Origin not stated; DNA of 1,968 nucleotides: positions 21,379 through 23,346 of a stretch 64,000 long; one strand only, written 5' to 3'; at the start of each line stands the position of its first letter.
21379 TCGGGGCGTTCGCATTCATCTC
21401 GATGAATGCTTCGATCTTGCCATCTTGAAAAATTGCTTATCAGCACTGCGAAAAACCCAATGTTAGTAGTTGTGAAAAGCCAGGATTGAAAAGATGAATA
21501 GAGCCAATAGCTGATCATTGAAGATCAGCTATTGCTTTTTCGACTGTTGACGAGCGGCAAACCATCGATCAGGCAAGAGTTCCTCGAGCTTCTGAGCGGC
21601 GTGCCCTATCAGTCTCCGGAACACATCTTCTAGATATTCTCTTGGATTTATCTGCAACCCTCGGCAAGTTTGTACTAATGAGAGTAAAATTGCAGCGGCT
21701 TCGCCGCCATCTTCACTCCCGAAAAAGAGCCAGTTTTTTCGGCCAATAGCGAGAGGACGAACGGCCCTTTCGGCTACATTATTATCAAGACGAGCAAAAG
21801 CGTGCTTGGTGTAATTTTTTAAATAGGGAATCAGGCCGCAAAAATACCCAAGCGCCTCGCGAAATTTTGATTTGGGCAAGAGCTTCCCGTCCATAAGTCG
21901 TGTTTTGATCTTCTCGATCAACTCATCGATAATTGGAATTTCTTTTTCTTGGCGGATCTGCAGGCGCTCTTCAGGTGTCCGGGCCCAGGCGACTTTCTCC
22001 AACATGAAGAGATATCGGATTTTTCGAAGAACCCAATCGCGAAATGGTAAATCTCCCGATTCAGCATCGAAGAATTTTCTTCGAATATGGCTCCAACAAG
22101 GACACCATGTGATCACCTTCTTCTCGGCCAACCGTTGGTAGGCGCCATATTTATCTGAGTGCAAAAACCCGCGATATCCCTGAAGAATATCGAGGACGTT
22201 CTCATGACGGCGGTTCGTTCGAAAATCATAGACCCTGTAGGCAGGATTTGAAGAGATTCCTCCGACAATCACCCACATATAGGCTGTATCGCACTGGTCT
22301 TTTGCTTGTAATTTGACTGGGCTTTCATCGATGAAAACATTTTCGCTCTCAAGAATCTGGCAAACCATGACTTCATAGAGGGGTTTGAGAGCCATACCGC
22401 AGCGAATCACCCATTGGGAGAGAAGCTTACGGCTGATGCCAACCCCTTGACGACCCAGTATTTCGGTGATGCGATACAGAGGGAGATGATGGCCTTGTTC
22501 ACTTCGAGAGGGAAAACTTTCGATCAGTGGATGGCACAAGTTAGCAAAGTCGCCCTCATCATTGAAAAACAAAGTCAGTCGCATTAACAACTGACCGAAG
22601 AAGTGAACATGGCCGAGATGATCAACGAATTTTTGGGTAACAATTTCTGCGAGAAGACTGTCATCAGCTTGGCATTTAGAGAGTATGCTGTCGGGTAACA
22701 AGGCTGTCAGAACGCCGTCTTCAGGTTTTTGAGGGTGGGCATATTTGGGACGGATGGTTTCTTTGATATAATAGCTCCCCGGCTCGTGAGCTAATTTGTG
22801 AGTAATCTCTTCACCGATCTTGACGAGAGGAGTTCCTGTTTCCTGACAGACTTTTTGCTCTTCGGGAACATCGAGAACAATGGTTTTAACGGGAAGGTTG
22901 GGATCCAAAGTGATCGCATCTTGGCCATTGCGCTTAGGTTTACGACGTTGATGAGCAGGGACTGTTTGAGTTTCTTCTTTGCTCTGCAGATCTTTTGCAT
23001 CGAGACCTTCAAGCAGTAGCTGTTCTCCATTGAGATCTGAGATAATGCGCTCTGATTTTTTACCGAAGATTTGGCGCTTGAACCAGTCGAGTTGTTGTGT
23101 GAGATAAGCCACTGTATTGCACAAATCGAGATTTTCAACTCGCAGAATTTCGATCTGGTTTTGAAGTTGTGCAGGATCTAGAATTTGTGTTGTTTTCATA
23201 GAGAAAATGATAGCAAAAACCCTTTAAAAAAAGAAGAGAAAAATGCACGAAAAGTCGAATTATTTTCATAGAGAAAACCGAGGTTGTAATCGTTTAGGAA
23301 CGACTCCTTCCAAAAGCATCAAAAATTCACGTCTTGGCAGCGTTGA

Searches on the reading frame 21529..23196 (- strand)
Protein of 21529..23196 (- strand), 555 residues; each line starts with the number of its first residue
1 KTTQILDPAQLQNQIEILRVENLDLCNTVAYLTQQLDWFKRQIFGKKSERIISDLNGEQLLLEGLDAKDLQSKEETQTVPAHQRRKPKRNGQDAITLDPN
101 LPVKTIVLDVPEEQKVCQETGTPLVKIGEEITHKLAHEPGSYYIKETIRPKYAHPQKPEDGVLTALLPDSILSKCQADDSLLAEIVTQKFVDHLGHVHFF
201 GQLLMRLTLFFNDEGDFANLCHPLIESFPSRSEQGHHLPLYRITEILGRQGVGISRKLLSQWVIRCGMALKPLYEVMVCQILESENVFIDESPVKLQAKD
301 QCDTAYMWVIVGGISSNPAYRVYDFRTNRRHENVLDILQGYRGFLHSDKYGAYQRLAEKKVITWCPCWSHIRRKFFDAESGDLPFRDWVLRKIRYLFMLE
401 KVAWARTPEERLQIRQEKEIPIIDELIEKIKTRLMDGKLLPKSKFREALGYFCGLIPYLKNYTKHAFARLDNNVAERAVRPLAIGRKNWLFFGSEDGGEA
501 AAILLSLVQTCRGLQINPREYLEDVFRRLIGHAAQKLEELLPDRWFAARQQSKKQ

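Call 86: search_protein_families(library=pfam, proteins=[window:21529-23196:-], max_evalue=0.00001)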
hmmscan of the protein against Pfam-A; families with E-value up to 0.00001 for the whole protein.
window:21529-23196:- (555 aa): 3 families
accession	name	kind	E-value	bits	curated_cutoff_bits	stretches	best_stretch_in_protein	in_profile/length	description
PF03050.20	DDE_Tnp_IS66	-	5.7e-73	246.2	23.1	1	236-499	19-283/284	Transposase IS66 family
PF13817.11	DDE_Tnp_IS66_C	-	3.8e-11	43.4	30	1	506-542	1-38/39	IS66 C-terminal element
PF13007.12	LZ_Tnp_IS66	-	2.6e-10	41.3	22.9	1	32-106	2-71/71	Transposase C of IS166 homeodomain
